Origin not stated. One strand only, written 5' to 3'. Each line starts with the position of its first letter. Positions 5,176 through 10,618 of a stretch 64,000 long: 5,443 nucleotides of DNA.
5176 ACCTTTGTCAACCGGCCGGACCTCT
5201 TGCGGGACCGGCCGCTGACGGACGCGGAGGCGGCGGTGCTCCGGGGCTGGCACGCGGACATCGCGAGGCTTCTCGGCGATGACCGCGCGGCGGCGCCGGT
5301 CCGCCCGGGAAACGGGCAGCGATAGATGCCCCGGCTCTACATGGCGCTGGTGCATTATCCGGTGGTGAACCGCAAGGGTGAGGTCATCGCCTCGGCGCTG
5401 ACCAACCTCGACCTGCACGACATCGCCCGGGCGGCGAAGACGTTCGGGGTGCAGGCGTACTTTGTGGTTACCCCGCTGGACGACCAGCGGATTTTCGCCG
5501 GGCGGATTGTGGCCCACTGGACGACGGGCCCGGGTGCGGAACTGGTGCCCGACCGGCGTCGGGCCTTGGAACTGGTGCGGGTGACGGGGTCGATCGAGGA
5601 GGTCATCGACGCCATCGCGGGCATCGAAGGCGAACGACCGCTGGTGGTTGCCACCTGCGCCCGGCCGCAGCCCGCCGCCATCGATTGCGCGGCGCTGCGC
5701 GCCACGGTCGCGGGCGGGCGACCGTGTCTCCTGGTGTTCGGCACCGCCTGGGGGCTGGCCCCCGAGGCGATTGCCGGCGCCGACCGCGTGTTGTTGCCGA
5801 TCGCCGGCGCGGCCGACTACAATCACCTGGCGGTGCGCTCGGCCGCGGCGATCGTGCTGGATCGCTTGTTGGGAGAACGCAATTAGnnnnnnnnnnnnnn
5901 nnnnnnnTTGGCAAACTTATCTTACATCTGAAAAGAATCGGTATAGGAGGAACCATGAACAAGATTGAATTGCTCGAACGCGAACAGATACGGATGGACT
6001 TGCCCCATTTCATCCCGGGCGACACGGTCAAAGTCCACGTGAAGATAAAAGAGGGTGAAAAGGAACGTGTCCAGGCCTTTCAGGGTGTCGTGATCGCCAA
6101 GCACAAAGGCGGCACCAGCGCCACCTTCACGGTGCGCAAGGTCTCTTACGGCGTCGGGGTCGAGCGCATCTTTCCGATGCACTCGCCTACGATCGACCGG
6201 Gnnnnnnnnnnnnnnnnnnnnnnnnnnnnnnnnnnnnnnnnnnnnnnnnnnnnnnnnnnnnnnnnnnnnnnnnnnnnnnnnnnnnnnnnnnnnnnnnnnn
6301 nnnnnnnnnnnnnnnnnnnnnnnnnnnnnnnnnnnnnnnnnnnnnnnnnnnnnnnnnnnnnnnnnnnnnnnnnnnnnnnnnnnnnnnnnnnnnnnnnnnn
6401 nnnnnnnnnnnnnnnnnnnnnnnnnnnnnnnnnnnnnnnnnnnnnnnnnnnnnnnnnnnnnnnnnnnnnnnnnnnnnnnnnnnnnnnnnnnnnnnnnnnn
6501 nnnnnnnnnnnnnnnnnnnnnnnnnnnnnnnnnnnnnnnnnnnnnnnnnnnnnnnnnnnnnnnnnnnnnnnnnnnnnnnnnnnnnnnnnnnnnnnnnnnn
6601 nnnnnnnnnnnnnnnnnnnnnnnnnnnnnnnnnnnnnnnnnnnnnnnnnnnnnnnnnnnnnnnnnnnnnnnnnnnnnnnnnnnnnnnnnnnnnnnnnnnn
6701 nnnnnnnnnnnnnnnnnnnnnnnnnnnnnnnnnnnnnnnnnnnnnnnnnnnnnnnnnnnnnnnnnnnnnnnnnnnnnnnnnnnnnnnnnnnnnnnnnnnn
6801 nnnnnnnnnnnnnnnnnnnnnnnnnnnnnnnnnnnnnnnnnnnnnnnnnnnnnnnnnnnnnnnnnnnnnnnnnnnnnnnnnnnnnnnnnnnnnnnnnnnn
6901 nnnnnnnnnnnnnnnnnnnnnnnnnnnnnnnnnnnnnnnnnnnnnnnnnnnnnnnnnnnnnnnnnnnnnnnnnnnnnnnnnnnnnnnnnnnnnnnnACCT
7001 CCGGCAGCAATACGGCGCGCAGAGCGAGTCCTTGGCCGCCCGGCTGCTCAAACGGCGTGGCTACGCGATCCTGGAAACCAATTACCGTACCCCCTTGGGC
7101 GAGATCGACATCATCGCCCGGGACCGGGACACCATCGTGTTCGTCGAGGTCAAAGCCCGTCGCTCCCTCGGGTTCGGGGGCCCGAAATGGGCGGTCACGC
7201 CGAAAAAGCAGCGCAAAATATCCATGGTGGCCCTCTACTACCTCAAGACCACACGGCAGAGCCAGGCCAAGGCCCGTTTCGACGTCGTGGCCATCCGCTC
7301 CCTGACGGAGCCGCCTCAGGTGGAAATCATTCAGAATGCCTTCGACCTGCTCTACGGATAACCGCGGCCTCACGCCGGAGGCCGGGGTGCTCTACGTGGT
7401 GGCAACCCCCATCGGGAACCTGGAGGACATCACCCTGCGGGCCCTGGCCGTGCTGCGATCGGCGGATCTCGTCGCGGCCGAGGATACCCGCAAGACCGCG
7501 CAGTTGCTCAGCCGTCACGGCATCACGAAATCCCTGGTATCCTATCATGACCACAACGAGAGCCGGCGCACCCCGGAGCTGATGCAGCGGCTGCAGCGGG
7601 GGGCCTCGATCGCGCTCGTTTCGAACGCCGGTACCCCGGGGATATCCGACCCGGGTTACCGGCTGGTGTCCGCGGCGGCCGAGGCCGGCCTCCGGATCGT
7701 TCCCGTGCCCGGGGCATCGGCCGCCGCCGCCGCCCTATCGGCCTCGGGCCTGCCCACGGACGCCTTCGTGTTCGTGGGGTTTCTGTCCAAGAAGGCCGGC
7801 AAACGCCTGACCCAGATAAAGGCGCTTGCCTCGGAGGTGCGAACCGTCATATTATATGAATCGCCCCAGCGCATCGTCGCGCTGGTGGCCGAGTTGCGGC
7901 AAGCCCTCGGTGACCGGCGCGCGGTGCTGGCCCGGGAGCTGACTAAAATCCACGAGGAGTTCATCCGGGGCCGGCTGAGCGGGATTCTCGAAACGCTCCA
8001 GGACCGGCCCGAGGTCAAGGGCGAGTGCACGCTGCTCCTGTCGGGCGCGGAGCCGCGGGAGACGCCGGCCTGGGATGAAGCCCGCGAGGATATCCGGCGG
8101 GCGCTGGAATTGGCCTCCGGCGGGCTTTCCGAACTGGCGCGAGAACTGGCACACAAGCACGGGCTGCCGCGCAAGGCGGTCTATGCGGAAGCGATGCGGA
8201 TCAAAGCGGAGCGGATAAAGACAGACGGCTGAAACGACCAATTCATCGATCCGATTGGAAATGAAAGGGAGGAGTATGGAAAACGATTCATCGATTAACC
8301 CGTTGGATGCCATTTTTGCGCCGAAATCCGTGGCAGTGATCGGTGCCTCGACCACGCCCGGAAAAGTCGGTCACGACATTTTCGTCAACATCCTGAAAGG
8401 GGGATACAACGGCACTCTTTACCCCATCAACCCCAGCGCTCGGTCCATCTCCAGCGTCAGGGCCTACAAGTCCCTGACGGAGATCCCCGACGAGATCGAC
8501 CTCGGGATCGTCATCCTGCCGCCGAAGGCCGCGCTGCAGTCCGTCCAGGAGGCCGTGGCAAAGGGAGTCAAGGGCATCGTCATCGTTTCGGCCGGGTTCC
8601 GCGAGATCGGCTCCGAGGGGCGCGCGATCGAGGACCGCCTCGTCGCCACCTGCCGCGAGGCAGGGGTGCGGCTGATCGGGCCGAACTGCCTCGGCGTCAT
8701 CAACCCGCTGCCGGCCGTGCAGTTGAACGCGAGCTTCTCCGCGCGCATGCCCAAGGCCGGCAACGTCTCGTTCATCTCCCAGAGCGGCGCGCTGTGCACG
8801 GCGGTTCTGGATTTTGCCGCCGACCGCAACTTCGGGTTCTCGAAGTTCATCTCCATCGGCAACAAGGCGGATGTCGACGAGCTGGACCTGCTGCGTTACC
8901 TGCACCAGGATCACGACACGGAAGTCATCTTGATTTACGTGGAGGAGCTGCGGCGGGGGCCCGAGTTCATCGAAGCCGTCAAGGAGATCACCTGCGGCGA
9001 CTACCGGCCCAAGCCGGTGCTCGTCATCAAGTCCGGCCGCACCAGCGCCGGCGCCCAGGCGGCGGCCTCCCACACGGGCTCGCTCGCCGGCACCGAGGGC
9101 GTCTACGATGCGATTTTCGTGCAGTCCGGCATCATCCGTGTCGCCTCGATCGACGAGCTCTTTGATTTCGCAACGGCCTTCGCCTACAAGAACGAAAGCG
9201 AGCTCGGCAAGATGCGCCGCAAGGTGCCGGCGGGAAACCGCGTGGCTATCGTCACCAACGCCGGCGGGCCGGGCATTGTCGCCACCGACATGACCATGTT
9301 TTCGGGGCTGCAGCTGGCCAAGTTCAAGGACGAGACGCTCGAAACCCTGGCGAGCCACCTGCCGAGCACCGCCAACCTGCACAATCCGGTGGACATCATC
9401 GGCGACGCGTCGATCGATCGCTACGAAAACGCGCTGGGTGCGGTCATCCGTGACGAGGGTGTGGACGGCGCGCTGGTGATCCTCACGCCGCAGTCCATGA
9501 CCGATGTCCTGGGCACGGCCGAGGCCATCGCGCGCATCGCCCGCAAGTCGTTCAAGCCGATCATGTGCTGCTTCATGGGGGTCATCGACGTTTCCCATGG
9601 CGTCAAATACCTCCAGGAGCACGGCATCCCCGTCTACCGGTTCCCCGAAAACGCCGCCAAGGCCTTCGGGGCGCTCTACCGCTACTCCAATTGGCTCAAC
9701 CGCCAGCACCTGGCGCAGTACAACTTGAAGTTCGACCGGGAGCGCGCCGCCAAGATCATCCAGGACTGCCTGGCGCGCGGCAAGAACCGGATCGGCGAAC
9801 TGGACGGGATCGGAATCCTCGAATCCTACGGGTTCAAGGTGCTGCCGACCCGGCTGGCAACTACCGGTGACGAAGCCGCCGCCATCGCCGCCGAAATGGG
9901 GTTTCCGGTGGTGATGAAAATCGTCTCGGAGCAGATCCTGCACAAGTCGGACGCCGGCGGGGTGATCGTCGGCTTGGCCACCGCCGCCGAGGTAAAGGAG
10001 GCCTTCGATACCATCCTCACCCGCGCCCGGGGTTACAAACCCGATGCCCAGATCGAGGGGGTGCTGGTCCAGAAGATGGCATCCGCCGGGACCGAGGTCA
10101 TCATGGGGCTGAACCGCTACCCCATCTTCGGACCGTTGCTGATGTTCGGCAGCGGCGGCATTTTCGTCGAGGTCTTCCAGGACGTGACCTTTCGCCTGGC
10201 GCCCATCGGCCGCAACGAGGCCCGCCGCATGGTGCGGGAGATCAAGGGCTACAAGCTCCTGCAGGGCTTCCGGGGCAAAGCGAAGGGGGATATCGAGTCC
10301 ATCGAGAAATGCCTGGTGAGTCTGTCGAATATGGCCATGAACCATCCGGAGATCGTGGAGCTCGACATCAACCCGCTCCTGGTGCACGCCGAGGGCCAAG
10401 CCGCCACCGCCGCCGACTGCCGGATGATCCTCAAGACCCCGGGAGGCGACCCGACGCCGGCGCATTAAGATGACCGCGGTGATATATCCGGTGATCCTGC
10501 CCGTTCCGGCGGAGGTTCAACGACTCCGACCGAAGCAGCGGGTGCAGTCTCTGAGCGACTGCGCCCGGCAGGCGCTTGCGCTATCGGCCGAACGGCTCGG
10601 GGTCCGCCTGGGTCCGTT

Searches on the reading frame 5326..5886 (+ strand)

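Call 68: search_protein_families(library=pfam, proteins=[window:5326-5886:+], max_evalue=0.00001)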
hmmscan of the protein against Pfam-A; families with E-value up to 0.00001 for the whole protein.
window:5326-5886:+ (186 aa): 1 family
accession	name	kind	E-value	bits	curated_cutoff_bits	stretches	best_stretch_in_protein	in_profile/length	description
PF09936.14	Methyltrn_RNA_4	-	2.5e-71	239.7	22.6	1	4-183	2-182/182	SAM-dependent RNA methyltransferase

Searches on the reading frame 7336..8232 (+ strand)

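Call 19: search_protein_families(library=pfam, proteins=[window:7336-8232:+])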
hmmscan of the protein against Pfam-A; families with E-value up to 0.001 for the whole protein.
window:7336-8232:+ (298 aa): 1 family
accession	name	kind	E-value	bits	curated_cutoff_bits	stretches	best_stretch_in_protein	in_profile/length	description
PF00590.25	TP_methylase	-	2.9e-34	119.3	27.8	1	19-215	2-209/212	Tetrapyrrole (Corrin/Porphyrin) Methylases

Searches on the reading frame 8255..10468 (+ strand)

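Call 19: search_protein_families(library=pfam, proteins=[window:8255-10468:+])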
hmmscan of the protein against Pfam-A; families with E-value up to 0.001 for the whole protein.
window:8255-10468:+ (737 aa): 5 families
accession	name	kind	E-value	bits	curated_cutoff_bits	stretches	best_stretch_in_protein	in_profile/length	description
PF13549.11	ATP-grasp_5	-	2.1e-82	276.2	27.6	1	505-726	2-221/221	ATP-grasp domain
PF13607.11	Succ_CoA_lig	-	1.2e-52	177.8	27.4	1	168-309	1-138/138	Succinyl-CoA ligase like flavodoxin domain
PF13380.12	CoA_binding_2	-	2.3e-26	93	22.8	1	24-150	1-115/116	CoA binding domain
PF02629.25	CoA_binding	-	3.9e-15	56.8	22.3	1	23-114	3-97/97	CoA binding domain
PF19045.5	Ligase_CoA_2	-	2.4e-12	47.6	23.7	1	330-478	1-155/162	Ligase-CoA domain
